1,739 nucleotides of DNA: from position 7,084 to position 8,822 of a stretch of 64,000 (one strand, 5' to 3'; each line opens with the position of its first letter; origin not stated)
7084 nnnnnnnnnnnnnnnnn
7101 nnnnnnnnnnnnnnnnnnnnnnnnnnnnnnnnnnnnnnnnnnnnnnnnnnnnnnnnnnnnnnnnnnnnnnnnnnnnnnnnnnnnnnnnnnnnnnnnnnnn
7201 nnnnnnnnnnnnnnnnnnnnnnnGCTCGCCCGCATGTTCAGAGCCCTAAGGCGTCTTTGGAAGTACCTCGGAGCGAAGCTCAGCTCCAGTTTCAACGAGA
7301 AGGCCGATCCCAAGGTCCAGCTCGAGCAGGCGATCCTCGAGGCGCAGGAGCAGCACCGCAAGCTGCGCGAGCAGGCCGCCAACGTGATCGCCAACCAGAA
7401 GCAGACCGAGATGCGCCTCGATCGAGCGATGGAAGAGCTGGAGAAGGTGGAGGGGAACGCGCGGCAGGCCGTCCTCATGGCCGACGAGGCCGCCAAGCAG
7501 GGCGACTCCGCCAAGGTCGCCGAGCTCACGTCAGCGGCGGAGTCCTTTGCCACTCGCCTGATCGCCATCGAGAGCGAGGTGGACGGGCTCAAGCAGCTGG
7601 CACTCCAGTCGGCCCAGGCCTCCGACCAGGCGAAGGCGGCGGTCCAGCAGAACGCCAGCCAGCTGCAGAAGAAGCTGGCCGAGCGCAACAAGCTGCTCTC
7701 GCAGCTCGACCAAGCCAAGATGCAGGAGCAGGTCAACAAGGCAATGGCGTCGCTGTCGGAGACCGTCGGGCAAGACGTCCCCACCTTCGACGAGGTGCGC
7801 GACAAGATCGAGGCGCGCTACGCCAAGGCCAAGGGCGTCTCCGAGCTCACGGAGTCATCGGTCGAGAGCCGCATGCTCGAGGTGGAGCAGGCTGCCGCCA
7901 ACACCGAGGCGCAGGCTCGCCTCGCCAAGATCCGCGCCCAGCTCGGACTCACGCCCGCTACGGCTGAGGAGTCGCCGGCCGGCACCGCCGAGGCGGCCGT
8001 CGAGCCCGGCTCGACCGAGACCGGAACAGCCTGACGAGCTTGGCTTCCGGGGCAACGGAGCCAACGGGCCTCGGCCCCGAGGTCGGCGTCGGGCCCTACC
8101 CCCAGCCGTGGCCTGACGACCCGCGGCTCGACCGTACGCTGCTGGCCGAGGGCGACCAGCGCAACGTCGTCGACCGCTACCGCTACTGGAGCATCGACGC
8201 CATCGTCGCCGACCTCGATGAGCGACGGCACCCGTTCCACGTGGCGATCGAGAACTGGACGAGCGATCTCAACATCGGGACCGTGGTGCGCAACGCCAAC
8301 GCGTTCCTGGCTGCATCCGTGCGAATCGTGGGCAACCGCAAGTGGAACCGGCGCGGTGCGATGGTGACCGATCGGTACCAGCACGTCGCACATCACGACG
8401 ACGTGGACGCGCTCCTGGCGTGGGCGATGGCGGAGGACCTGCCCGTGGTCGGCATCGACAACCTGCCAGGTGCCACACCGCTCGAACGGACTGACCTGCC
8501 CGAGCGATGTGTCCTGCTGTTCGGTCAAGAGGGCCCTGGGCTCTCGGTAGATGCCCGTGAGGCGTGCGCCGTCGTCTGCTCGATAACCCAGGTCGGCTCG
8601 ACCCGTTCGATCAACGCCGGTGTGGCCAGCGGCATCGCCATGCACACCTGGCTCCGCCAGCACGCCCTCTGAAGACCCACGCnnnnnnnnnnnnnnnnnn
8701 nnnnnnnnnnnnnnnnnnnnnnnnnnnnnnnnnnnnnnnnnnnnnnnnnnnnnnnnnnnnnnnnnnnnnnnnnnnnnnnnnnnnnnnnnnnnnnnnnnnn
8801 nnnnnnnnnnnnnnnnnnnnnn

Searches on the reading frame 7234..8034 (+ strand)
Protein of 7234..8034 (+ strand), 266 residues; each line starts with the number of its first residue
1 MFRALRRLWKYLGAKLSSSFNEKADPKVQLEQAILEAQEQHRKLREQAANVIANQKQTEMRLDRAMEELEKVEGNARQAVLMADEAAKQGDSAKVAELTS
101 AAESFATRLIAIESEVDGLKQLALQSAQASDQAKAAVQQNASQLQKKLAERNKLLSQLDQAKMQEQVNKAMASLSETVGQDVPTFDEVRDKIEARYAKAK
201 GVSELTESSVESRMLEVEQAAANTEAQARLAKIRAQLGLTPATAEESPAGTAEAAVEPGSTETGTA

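Call 3: search_protein_families(library=pfam, proteins=[window:7234-8034:+], max_evalue=0.1)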
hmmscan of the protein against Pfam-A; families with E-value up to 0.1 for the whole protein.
window:7234-8034:+ (266 aa): 1 family
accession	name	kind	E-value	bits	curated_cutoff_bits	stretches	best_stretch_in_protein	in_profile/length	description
PF04012.17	PspA_IM30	-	3.6e-33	115.4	33.9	1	5-237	3-218/220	PspA/IM30 family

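Call 4: search_protein_families(library=ncbifam, proteins=[window:7234-8034:+], max_evalue=0.1)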
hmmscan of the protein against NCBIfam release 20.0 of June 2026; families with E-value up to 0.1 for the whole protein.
window:7234-8034:+ (266 aa): 3 families
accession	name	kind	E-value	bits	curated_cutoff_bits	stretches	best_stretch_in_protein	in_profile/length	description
TIGR03794.1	NHLM_micro_HlyD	equivalog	0.00046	19.2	156.2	1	6-233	113-284/421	NHLP bacteriocin system secretion protein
TIGR02168.1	SMC_prok_B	equivalog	0.016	13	567.35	1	20-223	290-488/1181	chromosome segregation protein SMC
TIGR04039.1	MXAN_0977_Heme2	hypoth_equivalog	0.08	12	362.85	0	37-126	76-166/336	MbnH family di-heme enzyme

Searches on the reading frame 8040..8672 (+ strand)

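Call 3: search_protein_families(library=pfam, proteins=[window:8040-8672:+], max_evalue=0.1)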
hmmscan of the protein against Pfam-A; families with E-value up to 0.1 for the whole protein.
window:8040-8672:+ (210 aa): 1 family
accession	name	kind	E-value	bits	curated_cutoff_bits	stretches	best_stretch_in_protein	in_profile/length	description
PF00588.24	SpoU_methylase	-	1.5e-22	80.7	29.7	1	66-202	2-142/142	SpoU rRNA Methylase family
